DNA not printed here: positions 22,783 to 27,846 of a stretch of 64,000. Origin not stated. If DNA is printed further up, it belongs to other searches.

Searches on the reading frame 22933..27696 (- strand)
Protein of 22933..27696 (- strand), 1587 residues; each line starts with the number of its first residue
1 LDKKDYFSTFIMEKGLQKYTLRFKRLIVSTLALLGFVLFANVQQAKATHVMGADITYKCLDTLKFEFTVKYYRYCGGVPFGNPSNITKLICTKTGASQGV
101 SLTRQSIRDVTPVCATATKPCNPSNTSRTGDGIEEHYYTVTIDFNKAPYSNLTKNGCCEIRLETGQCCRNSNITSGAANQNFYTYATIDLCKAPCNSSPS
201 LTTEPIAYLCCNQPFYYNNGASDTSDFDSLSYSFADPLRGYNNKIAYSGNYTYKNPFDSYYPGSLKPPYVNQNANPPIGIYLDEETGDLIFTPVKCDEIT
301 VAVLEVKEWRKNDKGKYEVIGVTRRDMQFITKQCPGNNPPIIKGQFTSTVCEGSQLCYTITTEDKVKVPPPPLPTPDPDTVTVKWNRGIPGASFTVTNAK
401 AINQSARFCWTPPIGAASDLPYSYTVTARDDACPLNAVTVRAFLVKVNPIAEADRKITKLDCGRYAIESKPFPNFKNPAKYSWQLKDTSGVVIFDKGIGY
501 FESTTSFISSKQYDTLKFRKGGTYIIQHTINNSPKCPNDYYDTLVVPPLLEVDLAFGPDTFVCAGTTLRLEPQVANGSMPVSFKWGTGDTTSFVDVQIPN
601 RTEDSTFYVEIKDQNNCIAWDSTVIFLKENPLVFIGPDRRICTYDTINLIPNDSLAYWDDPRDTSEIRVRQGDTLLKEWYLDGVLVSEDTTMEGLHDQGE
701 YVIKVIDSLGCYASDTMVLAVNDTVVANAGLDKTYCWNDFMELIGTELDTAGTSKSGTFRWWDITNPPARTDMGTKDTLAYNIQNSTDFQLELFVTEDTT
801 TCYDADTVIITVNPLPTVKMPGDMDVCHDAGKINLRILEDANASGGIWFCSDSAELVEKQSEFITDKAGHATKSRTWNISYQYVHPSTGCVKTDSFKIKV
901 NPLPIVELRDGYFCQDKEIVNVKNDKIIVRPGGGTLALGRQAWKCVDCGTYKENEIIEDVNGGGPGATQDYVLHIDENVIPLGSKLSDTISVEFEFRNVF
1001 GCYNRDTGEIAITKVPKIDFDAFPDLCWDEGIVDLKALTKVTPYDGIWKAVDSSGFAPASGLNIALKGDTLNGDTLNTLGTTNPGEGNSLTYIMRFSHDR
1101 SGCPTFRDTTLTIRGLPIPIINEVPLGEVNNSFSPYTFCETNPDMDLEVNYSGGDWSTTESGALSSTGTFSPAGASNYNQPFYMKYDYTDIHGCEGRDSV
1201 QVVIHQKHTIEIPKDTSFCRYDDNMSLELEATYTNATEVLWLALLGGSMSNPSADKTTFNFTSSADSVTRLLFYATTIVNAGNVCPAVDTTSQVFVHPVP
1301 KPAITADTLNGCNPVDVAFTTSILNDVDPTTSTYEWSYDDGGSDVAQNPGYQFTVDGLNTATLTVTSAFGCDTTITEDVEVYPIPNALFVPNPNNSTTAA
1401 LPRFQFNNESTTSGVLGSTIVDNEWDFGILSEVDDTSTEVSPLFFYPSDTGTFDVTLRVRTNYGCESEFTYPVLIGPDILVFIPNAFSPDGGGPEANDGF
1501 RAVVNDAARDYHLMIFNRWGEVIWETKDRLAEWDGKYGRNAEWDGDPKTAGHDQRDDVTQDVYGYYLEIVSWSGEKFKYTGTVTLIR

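Call 70: search_protein_families(library=pfam, max_evalue=0.00001, proteins=[window:22933-27696:-])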
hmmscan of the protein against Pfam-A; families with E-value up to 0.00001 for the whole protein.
window:22933-27696:- (1587 aa): 2 families
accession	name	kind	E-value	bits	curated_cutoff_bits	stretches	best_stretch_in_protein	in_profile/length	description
PF18911.6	PKD_4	-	3.5e-12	46.6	27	1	1302-1380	4-84/85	PKD domain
PF13585.12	CHU_C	-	4.2e-10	40.1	27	1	1482-1583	2-84/86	CHU_C Type IX secretion signal domain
